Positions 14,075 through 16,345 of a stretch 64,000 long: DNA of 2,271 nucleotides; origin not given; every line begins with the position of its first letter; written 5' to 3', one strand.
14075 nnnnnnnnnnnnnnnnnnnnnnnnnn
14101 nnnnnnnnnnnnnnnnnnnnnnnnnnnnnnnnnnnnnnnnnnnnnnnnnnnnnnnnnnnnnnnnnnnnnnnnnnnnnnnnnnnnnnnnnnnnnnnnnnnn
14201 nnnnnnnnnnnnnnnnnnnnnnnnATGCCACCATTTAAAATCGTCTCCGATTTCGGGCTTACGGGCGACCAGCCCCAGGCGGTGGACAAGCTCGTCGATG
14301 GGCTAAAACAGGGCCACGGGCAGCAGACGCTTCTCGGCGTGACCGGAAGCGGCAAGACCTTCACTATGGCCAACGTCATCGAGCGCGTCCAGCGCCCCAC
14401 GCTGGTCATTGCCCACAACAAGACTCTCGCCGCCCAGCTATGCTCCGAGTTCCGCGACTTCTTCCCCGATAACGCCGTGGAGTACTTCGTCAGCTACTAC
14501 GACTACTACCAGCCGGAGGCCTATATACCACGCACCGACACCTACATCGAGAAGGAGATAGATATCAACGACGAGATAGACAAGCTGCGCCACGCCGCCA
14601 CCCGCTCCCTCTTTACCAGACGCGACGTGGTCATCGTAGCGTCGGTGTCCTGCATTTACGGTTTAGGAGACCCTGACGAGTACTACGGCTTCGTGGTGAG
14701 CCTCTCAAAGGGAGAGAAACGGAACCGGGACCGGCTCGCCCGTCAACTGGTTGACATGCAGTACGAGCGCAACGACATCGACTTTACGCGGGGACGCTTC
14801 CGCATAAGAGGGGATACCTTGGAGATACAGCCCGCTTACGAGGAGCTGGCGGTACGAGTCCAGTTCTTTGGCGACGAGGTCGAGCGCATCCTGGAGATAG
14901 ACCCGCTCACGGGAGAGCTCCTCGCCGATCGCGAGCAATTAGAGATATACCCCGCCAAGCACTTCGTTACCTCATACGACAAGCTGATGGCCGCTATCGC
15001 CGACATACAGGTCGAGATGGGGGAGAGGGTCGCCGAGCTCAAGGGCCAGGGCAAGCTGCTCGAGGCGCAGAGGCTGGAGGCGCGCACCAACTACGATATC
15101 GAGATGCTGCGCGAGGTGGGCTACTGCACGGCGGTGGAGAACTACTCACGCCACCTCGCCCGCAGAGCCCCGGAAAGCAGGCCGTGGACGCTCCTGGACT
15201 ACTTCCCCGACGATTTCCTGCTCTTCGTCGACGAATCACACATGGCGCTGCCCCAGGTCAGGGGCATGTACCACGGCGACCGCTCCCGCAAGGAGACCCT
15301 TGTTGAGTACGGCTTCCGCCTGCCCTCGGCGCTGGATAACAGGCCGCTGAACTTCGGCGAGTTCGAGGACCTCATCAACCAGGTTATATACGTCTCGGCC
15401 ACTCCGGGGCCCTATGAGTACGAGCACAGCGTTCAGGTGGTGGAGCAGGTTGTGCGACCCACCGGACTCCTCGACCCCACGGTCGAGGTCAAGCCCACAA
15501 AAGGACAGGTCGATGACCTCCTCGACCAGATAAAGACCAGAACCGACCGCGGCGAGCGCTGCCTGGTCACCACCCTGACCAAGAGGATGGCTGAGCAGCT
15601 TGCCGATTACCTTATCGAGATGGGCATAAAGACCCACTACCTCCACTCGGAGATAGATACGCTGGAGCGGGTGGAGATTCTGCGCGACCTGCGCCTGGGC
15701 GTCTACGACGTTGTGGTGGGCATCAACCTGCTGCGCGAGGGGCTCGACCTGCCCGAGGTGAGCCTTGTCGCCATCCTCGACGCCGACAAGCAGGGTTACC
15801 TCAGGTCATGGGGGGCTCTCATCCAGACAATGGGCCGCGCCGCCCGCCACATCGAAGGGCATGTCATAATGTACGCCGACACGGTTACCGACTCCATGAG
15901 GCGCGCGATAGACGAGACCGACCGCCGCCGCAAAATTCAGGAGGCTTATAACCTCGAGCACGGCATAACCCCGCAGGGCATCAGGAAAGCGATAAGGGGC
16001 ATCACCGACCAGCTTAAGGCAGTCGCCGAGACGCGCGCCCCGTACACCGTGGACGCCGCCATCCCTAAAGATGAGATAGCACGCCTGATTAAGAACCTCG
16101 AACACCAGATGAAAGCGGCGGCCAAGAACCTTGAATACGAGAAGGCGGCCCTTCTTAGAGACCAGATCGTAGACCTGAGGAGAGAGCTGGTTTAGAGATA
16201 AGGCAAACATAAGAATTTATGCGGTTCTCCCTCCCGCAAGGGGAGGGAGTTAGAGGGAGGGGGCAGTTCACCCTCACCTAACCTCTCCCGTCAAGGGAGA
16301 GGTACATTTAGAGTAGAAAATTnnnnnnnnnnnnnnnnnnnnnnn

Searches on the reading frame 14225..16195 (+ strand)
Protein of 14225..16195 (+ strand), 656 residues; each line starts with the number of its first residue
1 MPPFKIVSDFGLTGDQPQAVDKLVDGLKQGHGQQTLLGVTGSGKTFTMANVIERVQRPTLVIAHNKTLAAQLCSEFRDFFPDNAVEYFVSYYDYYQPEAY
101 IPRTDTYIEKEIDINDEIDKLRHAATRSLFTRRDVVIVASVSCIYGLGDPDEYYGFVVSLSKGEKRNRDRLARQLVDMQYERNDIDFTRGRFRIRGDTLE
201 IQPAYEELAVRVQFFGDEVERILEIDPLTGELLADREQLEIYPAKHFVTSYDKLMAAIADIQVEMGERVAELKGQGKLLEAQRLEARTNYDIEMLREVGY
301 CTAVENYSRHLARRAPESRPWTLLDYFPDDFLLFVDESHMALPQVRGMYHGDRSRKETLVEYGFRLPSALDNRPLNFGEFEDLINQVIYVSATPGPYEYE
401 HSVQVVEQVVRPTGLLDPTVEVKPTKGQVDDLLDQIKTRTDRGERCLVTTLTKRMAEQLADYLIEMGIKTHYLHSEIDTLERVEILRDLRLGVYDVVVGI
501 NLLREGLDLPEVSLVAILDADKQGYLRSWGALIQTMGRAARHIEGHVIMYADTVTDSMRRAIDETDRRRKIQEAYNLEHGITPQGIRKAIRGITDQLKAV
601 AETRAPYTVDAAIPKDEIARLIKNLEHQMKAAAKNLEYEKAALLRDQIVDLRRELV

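Call 11: search_protein_families(library=pfam, proteins=[window:14225-16195:+])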
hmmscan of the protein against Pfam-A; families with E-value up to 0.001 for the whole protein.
window:14225-16195:+ (656 aa): 7 families
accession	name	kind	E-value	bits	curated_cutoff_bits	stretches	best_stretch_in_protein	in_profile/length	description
PF17757.6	UvrB_inter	-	4.6e-33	113.6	22.9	1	158-247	1-91/91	UvrB interaction domain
PF12344.14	UvrB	-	3.8e-24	84.7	27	1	549-591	1-43/43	Ultra-violet resistance protein B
PF00271.37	Helicase_C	-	6.4e-19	68.7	23.5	1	431-542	5-109/110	Helicase conserved C-terminal domain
PF04851.21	ResIII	-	3.9e-12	46.8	22.5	1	13-84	5-81/164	Type III restriction enzyme, res subunit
PF02151.25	UVR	-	1.5e-08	34.5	21.5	1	620-653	2-35/36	UvrB/uvrC motif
PF00270.35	DEAD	-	6e-06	26.5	26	0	16-82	4-71/167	DEAD/DEAH box helicase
PF13604.12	AAA_30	-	1.8e-05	25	27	0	12-75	2-65/191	AAA domain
